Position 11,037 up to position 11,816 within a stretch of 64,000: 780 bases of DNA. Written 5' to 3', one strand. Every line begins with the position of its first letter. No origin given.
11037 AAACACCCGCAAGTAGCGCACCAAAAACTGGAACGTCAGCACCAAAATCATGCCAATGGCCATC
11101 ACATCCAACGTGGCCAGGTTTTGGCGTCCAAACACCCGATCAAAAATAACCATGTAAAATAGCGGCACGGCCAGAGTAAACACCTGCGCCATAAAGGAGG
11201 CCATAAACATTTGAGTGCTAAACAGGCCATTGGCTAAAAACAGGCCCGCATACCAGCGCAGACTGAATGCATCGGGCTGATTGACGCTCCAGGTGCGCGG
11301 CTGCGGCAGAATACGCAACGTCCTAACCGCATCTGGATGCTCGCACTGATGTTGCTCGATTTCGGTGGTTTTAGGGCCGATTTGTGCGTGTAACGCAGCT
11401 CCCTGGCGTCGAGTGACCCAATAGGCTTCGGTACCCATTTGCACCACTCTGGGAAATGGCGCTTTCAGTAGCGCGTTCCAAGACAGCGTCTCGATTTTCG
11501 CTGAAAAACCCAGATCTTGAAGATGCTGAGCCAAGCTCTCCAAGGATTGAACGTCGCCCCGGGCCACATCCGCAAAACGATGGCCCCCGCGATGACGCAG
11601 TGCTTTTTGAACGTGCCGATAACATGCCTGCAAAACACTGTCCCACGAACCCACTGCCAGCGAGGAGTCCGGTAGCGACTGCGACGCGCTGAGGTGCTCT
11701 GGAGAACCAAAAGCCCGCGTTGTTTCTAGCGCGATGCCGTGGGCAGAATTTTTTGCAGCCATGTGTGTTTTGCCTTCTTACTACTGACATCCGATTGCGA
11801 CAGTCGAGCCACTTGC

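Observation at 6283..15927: Complete co-linear T1SS locus with its own RTX substrate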

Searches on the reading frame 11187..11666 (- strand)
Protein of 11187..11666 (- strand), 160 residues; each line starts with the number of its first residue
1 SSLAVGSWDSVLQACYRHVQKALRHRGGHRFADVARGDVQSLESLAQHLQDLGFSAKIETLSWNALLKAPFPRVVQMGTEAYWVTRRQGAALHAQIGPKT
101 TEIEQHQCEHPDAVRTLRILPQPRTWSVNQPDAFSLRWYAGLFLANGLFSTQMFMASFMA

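Call 28: search_solved_structures(query=A2, max_evalue=10, show_alignments=4)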
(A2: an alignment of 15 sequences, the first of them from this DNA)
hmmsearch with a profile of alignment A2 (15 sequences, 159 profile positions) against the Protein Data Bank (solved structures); distinct sequences matched with E-value up to 10: 1.
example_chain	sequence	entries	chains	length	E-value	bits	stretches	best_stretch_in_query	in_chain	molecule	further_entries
4g54_A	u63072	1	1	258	0.064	16.4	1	40-78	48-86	General Secretion Pathway Protein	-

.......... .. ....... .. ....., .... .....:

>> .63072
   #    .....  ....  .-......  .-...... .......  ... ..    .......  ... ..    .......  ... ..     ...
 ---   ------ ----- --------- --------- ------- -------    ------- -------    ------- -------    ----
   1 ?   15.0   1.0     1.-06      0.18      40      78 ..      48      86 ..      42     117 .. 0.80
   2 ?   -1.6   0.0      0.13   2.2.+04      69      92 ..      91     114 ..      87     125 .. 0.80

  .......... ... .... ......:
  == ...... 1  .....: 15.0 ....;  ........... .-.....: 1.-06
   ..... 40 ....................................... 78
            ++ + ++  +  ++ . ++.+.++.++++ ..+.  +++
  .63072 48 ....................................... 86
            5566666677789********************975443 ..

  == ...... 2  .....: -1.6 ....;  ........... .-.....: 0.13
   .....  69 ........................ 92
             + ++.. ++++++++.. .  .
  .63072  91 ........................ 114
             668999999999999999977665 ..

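Call 39: predict_structure(alignment_id=A2)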
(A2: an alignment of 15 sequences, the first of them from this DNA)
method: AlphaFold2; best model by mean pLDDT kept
length: 160 residues; sequences in the alignment: 15
mean_pLDDT: 79.3   pTM: 0.62
mean pLDDT of the five models: 79.3, 76.1, 75.4, 74.5, 71.7
residues with pLDDT >= 90: 61; 70-90: 60; 50-70: 29; < 50: 10
segments of 3 or more residues with pLDDT < 50: 28-30, 126-128
pLDDT, mean of each block of 10 residues (from residue 1): 60 73 56 61 90 91 97 92 95 90 94 95 59 68 73 74
secondary structure, 60 per line:
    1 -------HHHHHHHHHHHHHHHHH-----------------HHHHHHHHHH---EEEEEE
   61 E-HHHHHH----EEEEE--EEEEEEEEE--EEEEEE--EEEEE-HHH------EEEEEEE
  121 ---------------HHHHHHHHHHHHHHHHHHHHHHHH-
elements in order: H8-24 H42-51 E55-61 H63-68 E73-77 E80-88 E91-96 E99-103 E114-120 H136-159

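Call 42: fold_search(model_id=the predicted structure, library=pdb)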
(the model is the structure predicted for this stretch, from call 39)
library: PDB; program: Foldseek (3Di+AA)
matches with E <= 10: 813; with E <= 0.001: 0
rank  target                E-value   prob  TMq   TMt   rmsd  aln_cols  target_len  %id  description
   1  5xe8_A                1.7e-03  1.00  0.50  0.58   5.4       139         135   14  Crystal Structure of the Peptidase Domain of Streptococcus mutans ComA (released 2017-06-28)
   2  3zua_MODEL_1_A        2.4e-03  1.00  0.53  0.59   9.2       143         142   12  A C39-like domain (released 2012-08-01)
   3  5xe8_C                6.8e-03  1.00  0.42  0.53   4.0       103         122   14  Crystal Structure of the Peptidase Domain of Streptococcus mutans ComA (released 2017-06-28)
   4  6mpz_D                7.3e-03  1.00  0.48  0.54   3.9       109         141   13  Crystal structure of a double glycine motif protease from AMS/PCAT transporter in complex with the leader peptide (released 2019-02-06)
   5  7n87_MODEL_1_A        7.3e-03  1.00  0.50  0.52   4.1       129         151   18  Solution NMR structure of peptidase domain from Clostridium thermocellum PCAT1 (released 2021-12-29)
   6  6mpz_A                9.8e-03  1.00  0.50  0.55   3.8       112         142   13  Crystal structure of a double glycine motif protease from AMS/PCAT transporter in complex with the leader peptide (released 2019-02-06)
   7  8vp5_A                1.1e-02  1.00  0.43  0.11   2.7        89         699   17  Cryo-EM structure of the ABC transporter PCAT1 bound with ADP and Substrate (released 2024-10-30)
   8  9azl_A                1.1e-02  1.00  0.42  0.10   3.2        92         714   14  Cryo-EM structure of the ABC transporter PCAT1 bound with MgADP class1 (released 2024-10-30)
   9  8vp6_B                1.1e-02  1.00  0.49  0.14   7.3       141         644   14  Cryo-EM structure of the ABC transporter PCAT1 bound with Mg_class_2 (released 2024-10-30)
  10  6v9z_A                1.1e-02  1.00  0.37  0.10   3.9        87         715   18  Cryo-EM structure of PCAT1 bound to its CtA peptide substrate (released 2020-01-22)
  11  6mpz_B                1.3e-02  1.00  0.48  0.54   3.9       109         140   13  Crystal structure of a double glycine motif protease from AMS/PCAT transporter in complex with the leader peptide (released 2019-02-06)
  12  7sgr_A                1.3e-02  1.00  0.51  0.13  14.0       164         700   13  Structure of hemolysin A secretion system HlyB/D complex (released 2022-09-14)
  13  5ejj_A                1.6e-02  0.99  0.43  0.17   5.6       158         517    9  Crystal structure of UfSP from C.elegans (released 2017-01-18)
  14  8vp5_B                1.7e-02  1.00  0.44  0.11   2.8        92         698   16  Cryo-EM structure of the ABC transporter PCAT1 bound with ADP and Substrate (released 2024-10-30)
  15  7t54_A                1.7e-02  0.98  0.45  0.13   8.5       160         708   16  Cryo-EM structure of ATP-bound PCAT1 in the outward-facing conformation (released 2022-02-02)
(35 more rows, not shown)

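Call 44: search_protein_families(library=pfam, alignment_id=A2, max_evalue=10)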
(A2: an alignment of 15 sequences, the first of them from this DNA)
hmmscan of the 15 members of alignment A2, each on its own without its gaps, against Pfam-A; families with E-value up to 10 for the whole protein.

A. member 1, seq(160 aa): 0 families

B. families by the number of members that match (of 15 scanned): 7 families
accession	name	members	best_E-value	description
PF03412.21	Peptidase_C39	4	1.6e-06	Peptidase C39 family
PF14781.12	BBS2_N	1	0.022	Ciliary BBSome complex subunit 2, N-terminal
PF06294.16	CH_2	1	0.028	CH-like domain in sperm protein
PF18704.7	Chromo_2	1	0.029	Chromatin organization modifier domain 2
PF19083.5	DUF5774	1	0.097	Family of unknown function (DUF5774)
PF14223.13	Retrotran_gag_2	1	0.13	gag-polypeptide of LTR copia-type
PF16278.11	zf-C2HE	1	0.19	C2HE / C2H2 / C2HC zinc-binding finger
